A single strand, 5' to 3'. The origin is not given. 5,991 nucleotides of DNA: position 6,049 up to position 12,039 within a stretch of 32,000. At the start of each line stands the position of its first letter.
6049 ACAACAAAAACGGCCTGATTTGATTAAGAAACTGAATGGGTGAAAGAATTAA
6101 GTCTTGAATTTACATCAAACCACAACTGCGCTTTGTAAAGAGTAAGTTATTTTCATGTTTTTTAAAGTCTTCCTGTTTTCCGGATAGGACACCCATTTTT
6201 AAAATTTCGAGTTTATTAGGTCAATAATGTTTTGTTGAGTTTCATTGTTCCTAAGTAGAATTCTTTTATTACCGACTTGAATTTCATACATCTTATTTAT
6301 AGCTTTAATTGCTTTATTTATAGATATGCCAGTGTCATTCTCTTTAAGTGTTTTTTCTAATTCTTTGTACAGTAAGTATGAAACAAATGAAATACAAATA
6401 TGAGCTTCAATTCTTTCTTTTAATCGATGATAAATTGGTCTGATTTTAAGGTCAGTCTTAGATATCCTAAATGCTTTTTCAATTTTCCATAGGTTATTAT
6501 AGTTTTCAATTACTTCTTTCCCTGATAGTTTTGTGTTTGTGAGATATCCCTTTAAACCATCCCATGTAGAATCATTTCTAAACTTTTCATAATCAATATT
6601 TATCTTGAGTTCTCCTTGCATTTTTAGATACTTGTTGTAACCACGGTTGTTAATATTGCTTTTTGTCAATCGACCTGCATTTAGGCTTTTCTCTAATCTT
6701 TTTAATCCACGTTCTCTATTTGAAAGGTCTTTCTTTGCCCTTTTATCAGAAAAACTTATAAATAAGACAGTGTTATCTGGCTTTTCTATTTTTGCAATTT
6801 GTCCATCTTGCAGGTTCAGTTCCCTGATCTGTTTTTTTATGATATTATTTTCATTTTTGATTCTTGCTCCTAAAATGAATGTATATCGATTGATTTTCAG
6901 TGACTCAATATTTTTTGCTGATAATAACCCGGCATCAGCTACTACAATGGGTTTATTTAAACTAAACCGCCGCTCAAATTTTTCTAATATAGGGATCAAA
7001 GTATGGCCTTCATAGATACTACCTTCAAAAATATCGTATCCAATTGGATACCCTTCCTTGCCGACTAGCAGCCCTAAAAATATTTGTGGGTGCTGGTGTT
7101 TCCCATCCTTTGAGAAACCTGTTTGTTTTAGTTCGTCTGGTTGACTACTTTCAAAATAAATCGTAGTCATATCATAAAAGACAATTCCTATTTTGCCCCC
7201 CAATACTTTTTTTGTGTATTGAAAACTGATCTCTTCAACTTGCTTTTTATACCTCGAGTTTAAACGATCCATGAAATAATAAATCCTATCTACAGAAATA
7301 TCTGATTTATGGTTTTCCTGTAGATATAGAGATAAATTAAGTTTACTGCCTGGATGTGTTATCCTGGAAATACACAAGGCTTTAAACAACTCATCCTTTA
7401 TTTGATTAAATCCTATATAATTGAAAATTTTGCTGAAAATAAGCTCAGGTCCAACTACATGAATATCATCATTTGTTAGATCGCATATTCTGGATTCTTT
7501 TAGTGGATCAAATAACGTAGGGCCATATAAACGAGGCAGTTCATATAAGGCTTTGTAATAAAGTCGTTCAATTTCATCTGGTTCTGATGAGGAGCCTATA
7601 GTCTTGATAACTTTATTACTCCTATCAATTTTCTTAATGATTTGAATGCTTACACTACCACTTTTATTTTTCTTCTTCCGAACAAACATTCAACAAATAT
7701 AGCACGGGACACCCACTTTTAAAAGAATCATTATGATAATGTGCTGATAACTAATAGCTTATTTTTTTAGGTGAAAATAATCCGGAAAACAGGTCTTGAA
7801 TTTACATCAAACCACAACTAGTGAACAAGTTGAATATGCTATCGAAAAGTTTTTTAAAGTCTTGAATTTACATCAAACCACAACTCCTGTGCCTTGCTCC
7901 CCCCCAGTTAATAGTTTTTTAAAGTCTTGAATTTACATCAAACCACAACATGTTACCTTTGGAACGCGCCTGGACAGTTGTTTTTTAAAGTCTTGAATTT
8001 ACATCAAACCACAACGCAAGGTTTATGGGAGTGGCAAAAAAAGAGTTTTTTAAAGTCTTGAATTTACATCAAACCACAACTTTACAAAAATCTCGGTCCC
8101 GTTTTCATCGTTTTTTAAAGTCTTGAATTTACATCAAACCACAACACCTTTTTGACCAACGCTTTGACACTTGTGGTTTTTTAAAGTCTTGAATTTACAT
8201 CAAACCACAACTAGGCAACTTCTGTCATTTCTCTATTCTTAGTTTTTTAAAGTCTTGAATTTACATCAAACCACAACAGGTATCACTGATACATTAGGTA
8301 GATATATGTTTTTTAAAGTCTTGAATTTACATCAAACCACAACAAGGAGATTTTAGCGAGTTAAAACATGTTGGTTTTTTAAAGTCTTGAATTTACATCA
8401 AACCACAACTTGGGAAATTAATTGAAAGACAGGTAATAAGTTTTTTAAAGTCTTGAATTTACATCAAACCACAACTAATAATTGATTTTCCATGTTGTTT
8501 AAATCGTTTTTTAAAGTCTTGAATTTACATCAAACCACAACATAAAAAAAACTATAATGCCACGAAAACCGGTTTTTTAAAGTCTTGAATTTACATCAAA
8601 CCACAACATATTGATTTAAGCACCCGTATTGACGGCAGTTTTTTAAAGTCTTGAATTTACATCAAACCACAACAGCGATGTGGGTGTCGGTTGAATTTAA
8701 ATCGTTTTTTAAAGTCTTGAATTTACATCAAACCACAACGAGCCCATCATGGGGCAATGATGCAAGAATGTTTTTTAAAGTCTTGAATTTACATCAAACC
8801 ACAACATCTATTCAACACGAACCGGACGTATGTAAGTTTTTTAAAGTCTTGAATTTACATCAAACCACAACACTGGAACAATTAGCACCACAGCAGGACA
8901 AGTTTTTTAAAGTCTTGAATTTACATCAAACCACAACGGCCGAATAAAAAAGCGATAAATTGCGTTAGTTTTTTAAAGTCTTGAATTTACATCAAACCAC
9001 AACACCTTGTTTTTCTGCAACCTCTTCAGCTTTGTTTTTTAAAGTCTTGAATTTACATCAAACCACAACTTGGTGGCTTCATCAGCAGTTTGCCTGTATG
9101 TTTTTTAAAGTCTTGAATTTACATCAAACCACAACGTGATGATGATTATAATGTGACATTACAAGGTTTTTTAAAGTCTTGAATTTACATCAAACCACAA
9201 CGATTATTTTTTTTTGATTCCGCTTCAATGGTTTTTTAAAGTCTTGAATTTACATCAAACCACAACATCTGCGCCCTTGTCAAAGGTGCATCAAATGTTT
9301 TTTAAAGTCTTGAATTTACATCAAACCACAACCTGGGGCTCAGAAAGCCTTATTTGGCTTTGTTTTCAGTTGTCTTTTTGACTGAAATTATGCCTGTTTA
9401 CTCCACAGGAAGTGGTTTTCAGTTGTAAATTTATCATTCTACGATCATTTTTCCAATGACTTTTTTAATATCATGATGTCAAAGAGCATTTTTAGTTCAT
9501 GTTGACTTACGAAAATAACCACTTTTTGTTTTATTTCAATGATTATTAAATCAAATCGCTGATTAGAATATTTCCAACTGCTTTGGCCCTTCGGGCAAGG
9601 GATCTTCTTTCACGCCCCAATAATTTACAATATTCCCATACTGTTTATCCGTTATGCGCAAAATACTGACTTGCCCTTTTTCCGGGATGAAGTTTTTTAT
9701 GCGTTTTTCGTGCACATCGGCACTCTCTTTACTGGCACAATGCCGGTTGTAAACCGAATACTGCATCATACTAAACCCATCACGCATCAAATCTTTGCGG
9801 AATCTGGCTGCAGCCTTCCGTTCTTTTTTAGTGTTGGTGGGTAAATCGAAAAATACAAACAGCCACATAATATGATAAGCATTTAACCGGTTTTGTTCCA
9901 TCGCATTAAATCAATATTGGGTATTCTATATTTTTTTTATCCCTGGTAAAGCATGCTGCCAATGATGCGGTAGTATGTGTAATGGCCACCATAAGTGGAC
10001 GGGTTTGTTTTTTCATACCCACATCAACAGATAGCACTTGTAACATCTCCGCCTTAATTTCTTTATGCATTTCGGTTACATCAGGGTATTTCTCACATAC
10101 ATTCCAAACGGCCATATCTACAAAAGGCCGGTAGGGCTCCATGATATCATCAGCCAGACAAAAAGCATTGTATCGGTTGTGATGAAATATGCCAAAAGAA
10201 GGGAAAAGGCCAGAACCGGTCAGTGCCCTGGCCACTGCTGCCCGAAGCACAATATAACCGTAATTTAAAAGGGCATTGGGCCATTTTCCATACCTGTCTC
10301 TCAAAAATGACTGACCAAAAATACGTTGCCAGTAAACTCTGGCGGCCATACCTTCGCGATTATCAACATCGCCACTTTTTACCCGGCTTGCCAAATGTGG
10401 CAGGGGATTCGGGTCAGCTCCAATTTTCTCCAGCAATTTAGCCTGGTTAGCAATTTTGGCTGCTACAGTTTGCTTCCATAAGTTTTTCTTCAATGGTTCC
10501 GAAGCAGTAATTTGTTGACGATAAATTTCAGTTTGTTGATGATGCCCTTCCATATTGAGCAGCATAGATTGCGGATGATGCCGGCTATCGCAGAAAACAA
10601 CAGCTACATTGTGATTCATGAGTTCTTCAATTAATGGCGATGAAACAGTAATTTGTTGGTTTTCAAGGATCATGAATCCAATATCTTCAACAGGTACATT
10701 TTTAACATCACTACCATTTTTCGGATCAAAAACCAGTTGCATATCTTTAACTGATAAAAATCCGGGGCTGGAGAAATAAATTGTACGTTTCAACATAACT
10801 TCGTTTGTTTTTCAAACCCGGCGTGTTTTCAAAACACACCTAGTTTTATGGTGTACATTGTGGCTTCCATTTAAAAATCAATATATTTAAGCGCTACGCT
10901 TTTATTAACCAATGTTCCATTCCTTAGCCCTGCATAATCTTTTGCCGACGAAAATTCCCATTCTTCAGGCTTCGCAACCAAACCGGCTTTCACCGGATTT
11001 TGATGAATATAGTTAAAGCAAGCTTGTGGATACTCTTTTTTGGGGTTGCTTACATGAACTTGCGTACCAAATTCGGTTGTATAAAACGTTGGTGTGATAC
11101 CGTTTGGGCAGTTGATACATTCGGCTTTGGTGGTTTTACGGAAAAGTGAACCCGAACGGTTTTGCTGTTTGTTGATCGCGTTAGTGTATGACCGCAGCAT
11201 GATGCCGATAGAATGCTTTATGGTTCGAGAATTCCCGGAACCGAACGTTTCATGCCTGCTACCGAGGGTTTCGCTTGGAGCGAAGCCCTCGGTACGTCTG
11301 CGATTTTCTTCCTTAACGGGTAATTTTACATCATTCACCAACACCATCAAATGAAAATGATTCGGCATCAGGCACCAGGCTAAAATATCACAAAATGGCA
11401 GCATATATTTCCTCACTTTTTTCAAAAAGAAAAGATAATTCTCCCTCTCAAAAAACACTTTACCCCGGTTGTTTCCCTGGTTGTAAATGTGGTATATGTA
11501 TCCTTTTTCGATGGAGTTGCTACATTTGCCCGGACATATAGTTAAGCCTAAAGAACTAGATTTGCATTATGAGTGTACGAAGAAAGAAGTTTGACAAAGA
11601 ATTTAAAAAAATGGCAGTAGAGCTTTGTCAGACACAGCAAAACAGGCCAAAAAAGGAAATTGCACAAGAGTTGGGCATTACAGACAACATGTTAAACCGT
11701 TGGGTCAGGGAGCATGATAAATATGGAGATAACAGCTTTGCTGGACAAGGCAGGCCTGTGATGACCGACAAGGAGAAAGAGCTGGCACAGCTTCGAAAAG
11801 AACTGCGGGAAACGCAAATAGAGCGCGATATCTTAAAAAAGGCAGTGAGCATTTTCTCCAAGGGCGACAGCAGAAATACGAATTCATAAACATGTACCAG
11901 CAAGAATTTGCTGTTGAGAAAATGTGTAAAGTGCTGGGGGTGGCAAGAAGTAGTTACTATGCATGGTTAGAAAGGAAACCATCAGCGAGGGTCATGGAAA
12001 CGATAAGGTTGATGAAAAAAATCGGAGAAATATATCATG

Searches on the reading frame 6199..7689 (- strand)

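Call 43: search_protein_families(library=pfam, proteins=[window:6199-7689:-], max_evalue=0.001)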
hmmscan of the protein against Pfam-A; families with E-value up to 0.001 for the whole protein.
window:6199-7689:- (496 aa): 1 family
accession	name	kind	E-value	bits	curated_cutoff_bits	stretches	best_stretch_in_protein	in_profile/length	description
PF01609.27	DDE_Tnp_1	-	2.3e-16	60.6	23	1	166-440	3-200/200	Transposase DDE domain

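Call 87: search_protein_families(library=ncbifam, proteins=[window:6199-7689:-], max_evalue=0.1)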
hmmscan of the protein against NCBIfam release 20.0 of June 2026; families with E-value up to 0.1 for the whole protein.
window:6199-7689:- (496 aa): 10 families
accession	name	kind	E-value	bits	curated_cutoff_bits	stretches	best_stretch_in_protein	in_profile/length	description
NF033559.2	transpos_IS1634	equivalog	9.7e-103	344.8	100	1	25-495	3-482/483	IS1634 family transposase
NF033592.1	transpos_IS4_1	equivalog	2.5e-09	36.7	115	1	197-441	132-328/332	IS4 family transposase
NF049925.1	transpos_IS4_4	equivalog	2.6e-07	29.8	250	1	324-442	251-368/449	IS4 family transposase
NF049999.1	transpos_IS701_3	equivalog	4.2e-06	25.9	170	1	382-450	298-366/412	IS701 family transposase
NF049921.1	transpos_IS701_2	equivalog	1.6e-05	24.5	250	1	338-451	188-297/318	IS701 family transposase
NF033551.1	transpos_IS1182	equivalog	1.8e-05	23.9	270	1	211-276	277-342/488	IS1182 family transposase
NF033591.1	transpos_IS4_2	equivalog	0.0032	16.6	152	1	234-437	106-273/340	IS4 family transposase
NF033541.0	transpos_ISH3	equivalog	0.0082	15.3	225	1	340-412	193-267/298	ISH3 family transposase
NF033540.2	transpos_IS701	equivalog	0.021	14.1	150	1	380-439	296-357/363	IS701 family transposase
NF047489.2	adhesinLsa23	equivalog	0.026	13.9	270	1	100-161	56-117/202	surface adhesion protein Lsa23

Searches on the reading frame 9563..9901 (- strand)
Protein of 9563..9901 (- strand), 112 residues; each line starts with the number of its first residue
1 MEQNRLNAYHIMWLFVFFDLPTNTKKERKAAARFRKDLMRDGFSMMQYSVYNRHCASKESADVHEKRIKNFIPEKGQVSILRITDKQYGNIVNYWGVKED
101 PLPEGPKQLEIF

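Call 43: search_protein_families(library=pfam, proteins=[window:9563-9901:-], max_evalue=0.001)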
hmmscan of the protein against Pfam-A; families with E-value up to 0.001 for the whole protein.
window:9563-9901:- (112 aa): 2 families
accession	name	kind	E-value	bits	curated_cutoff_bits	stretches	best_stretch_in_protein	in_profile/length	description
PF09827.14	CRISPR_Cas2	-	5.4e-20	71.8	23.8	1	12-90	1-73/74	CRISPR associated protein Cas2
PF20803.2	PaaX_M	-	1.9e-05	25.1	24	1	12-52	7-44/83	PaaX protein central Cas2-like domain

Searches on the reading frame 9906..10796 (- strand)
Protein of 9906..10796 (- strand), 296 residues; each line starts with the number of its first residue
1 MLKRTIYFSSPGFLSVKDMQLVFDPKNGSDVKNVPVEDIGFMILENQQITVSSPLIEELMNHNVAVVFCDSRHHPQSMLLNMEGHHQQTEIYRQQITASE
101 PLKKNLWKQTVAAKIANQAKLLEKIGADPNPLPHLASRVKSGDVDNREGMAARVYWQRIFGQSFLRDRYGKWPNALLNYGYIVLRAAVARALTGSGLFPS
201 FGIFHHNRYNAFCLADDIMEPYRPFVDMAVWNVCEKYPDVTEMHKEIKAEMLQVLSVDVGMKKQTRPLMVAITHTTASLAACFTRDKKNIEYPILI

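Call 43: search_protein_families(library=pfam, proteins=[window:9906-10796:-], max_evalue=0.001)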
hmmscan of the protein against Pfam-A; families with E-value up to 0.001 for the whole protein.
window:9906-10796:- (296 aa): 1 family
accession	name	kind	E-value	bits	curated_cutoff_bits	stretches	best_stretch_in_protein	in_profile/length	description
PF01867.21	Cas_Cas1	-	7.4e-32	111.1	22.3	1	7-236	2-252/283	CRISPR associated protein Cas1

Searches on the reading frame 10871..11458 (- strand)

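Call 43: search_protein_families(library=pfam, proteins=[window:10871-11458:-], max_evalue=0.001)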
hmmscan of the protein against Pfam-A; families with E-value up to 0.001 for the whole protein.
window:10871-11458:- (195 aa): 0 families

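Call 87: search_protein_families(library=ncbifam, proteins=[window:10871-11458:-], max_evalue=0.1)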
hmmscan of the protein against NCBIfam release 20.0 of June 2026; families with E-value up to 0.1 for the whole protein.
window:10871-11458:- (195 aa): 1 family
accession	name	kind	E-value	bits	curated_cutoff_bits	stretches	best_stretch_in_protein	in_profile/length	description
NF047646.1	REP_Tyr_transpos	equivalog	1.4e-12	47.7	80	2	145-170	121-146/146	REP-associated tyrosine transposase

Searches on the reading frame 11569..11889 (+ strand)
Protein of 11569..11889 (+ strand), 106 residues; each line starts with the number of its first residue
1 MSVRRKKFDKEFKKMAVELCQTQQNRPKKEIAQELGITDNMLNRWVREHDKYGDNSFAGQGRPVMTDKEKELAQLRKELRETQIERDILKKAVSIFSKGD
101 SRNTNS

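Call 43: search_protein_families(library=pfam, proteins=[window:11569-11889:+], max_evalue=0.001)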
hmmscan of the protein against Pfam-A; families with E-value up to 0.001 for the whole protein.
window:11569-11889:+ (106 aa): 2 families
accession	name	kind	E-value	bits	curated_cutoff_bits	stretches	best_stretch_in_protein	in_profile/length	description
PF01527.26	HTH_Tnp_1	-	7.3e-13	49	24.1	1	4-79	3-74/75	Transposase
PF13542.12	HTH_Tnp_ISL3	-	0.00073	19.4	27.4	1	11-49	15-50/51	Helix-turn-helix domain of transposase family ISL3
